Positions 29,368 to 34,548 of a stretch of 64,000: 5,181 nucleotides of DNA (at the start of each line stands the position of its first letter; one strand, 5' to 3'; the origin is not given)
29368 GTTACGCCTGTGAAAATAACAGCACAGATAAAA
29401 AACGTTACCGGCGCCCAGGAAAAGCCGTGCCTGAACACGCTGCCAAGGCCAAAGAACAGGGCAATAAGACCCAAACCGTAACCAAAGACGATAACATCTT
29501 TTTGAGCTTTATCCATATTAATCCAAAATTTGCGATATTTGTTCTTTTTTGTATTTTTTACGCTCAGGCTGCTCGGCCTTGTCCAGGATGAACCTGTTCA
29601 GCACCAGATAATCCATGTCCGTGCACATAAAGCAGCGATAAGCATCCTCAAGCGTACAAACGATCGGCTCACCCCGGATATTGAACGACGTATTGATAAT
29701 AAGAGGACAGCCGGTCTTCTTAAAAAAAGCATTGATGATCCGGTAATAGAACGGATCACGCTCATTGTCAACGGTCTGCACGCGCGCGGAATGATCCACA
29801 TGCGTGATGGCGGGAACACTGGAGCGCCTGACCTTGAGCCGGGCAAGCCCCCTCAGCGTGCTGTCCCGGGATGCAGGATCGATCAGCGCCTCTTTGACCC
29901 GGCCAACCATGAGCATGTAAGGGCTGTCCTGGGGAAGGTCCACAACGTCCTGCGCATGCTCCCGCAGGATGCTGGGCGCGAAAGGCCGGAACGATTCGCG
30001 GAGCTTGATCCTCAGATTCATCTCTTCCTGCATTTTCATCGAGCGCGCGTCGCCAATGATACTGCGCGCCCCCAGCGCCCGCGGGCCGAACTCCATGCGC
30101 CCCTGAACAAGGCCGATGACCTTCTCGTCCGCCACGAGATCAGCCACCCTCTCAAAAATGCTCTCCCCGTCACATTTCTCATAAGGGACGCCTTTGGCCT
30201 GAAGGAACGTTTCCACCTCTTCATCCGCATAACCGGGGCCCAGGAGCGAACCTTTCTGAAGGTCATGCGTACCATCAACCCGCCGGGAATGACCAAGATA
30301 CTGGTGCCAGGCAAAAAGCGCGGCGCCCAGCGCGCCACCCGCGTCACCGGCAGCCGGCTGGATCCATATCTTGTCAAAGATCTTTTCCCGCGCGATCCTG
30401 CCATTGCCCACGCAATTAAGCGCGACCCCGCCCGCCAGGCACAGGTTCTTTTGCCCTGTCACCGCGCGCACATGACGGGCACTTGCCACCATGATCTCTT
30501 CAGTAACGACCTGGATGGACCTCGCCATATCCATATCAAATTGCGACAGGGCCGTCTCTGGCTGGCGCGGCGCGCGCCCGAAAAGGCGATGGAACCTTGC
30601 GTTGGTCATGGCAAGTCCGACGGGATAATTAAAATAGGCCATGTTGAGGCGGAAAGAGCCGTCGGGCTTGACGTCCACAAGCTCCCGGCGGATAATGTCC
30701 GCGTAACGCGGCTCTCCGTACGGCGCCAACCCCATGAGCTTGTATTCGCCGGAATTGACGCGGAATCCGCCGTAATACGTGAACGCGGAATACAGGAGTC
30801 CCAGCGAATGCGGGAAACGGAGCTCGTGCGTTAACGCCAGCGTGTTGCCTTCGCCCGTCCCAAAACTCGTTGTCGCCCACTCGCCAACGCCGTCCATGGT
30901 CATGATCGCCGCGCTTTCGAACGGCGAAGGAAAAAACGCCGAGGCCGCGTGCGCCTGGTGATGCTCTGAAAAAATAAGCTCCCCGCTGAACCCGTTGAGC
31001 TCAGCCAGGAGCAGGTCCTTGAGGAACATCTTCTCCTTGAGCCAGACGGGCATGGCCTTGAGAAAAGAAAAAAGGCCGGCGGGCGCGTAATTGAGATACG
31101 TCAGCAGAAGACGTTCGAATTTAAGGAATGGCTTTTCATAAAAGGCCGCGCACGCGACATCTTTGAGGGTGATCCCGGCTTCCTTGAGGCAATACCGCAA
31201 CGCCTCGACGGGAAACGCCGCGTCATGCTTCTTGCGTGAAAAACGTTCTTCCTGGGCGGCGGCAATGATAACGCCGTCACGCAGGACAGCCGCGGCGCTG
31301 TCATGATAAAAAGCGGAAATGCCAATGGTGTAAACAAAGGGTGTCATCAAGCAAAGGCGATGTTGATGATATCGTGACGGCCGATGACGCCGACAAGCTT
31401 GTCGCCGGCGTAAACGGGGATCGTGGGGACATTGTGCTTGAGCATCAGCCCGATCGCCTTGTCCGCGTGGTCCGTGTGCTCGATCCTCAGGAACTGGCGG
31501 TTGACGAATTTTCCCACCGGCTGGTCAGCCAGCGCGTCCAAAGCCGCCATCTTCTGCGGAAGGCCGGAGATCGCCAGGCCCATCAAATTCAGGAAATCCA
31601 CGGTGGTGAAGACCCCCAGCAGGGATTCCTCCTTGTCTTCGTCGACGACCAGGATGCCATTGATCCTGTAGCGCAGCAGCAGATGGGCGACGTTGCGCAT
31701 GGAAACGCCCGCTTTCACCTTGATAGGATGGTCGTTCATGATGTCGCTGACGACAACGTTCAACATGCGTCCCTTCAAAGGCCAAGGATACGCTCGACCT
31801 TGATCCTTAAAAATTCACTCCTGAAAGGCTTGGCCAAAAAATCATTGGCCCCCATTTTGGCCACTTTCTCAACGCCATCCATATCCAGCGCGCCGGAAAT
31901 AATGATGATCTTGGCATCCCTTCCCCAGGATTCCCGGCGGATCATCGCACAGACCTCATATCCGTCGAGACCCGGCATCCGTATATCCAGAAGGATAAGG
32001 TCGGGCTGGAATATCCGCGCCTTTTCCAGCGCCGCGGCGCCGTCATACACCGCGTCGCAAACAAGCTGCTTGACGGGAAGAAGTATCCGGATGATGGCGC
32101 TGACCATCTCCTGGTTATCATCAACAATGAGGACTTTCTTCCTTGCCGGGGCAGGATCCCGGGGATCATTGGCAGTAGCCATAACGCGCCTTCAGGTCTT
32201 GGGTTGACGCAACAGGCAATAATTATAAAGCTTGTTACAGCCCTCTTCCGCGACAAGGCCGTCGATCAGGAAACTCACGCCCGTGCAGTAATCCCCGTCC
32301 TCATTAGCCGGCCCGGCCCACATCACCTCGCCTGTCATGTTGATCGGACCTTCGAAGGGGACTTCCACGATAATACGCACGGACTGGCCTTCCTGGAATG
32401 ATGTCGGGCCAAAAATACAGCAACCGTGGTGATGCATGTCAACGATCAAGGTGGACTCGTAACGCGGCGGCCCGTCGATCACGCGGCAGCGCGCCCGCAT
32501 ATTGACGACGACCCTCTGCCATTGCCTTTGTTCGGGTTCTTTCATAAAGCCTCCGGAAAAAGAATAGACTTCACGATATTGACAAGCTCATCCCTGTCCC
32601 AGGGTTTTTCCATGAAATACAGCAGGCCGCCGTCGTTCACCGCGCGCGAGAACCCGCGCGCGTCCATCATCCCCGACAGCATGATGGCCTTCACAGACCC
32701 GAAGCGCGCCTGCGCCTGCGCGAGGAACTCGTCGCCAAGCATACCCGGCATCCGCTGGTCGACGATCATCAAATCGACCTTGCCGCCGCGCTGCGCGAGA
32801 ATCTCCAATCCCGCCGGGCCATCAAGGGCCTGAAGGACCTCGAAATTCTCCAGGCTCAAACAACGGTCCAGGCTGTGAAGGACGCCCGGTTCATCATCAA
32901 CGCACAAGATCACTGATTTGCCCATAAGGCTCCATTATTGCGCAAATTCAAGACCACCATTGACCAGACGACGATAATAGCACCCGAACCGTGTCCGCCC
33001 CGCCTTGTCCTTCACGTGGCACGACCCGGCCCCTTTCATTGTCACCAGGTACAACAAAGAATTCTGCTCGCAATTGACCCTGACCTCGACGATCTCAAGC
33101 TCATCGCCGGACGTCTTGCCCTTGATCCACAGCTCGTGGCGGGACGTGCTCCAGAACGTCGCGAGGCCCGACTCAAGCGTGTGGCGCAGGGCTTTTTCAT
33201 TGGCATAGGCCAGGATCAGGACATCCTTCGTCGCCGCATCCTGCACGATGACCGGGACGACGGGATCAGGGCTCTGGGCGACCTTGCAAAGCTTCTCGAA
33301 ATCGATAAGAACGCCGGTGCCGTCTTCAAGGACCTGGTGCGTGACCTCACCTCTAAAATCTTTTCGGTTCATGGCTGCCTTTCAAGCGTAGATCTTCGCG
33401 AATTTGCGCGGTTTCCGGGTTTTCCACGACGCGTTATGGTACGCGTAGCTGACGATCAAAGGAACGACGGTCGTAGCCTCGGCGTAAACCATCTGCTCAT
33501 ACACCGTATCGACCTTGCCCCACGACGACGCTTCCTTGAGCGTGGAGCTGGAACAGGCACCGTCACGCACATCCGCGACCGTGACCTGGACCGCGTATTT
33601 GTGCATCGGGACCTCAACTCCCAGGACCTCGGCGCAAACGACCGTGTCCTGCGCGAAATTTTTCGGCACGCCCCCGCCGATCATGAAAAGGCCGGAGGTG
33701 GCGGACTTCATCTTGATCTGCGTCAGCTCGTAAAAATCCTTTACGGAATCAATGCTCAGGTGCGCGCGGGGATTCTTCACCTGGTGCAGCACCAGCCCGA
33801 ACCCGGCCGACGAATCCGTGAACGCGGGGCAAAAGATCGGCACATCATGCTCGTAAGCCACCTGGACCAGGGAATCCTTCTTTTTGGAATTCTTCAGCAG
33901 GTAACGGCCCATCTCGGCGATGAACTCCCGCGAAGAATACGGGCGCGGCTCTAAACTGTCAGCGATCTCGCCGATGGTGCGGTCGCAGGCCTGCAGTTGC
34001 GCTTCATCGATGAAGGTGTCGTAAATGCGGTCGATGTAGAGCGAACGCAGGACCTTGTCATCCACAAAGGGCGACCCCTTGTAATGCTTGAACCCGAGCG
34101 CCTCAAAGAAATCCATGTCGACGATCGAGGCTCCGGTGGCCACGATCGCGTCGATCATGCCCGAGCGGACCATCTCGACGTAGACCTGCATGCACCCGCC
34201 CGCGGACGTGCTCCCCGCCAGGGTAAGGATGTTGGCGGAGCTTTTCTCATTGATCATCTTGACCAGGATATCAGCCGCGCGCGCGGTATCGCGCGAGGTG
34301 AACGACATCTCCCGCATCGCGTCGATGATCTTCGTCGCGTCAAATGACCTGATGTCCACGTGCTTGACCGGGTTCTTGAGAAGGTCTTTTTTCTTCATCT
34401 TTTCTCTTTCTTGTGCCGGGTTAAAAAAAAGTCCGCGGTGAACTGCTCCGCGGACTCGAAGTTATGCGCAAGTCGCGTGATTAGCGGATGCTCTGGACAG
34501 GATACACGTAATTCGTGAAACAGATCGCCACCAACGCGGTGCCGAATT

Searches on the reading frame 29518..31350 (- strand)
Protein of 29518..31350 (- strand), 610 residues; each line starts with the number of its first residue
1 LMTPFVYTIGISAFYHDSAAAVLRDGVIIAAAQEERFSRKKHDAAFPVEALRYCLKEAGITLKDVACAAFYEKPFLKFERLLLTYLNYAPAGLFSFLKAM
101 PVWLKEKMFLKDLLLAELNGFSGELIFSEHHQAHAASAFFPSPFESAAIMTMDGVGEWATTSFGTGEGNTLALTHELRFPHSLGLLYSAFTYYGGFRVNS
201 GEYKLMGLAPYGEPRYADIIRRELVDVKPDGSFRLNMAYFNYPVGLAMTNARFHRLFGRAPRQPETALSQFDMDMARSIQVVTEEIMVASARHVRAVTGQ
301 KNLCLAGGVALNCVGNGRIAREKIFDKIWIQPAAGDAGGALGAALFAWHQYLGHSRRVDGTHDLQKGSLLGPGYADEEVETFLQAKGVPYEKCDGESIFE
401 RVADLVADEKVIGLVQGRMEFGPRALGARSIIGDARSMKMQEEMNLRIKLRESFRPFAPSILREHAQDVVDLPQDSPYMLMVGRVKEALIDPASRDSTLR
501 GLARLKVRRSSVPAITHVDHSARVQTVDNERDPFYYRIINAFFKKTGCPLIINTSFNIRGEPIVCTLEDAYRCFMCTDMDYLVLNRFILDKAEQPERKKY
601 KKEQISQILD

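Call 91: search_protein_families(library=pfam, proteins=[window:29518-31350:-], max_evalue=0.001)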
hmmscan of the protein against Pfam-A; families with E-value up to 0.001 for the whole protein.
window:29518-31350:- (610 aa): 2 families
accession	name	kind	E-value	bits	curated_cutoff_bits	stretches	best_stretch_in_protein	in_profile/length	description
PF02543.21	Carbam_trans_N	-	1.4e-97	327.6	24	1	9-345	3-346/346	Carbamoyltransferase N-terminus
PF16861.10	Carbam_trans_C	-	4.1e-68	228.7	27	1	403-591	1-170/170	Carbamoyltransferase C-terminus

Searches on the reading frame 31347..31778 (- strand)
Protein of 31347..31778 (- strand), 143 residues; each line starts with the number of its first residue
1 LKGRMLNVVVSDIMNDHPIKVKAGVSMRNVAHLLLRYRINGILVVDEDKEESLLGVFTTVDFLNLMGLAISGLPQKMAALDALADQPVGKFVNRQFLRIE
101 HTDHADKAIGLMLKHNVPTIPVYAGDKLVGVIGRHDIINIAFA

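Call 91: search_protein_families(library=pfam, proteins=[window:31347-31778:-], max_evalue=0.001)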
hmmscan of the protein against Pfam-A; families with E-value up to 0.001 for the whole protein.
window:31347-31778:- (143 aa): 1 family
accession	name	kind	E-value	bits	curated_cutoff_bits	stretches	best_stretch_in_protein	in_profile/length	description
PF00571.33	CBS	-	3.2e-19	69.4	24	2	10-65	1-54/57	CBS domain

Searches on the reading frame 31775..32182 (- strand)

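Call 91: search_protein_families(library=pfam, proteins=[window:31775-32182:-], max_evalue=0.001)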
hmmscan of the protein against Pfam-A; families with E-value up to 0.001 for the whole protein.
window:31775-32182:- (135 aa): 1 family
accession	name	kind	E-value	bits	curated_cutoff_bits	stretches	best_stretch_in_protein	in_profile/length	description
PF00072.30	Response_reg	-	1.4e-26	93.2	30.2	1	17-129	1-110/111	Response regulator receiver domain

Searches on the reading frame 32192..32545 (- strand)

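Call 91: search_protein_families(library=pfam, proteins=[window:32192-32545:-], max_evalue=0.001)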
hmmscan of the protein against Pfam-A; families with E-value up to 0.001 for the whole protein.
window:32192-32545:- (117 aa): 1 family
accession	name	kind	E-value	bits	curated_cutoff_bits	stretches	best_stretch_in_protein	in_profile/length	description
PF07238.19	PilZ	-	4.6e-12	46.6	22.5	1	5-94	1-86/102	PilZ domain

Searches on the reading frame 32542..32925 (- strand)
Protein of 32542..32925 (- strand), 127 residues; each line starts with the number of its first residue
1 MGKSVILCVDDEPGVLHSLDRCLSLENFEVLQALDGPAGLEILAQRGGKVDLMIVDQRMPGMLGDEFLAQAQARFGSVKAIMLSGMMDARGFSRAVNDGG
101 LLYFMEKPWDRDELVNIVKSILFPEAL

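Call 91: search_protein_families(library=pfam, proteins=[window:32542-32925:-], max_evalue=0.001)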
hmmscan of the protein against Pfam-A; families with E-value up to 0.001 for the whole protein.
window:32542-32925:- (127 aa): 1 family
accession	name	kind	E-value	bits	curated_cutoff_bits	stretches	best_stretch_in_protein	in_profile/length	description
PF00072.30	Response_reg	-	3.9e-18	66.1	30.2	1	6-118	1-110/111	Response regulator receiver domain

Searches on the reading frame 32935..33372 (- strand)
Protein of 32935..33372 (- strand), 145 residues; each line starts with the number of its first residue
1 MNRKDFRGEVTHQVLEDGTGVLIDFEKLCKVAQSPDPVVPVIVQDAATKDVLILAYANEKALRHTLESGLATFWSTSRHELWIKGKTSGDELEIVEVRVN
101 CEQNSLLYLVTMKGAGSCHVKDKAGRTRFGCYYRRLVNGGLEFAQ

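Call 91: search_protein_families(library=pfam, proteins=[window:32935-33372:-], max_evalue=0.001)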
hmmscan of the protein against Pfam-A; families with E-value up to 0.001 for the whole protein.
window:32935-33372:- (145 aa): 1 family
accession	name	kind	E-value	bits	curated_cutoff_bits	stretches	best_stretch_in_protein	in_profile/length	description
PF01502.23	PRA-CH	-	1.6e-22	79.6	27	1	54-123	2-70/74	Phosphoribosyl-AMP cyclohydrolase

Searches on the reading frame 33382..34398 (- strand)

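Call 91: search_protein_families(library=pfam, proteins=[window:33382-34398:-], max_evalue=0.001)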
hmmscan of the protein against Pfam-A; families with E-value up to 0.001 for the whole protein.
window:33382-34398:- (338 aa): 1 family
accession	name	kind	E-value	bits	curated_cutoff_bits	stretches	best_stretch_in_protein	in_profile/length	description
PF01916.23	DS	-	7.2e-92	308.2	27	1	24-318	2-287/288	Deoxyhypusine synthase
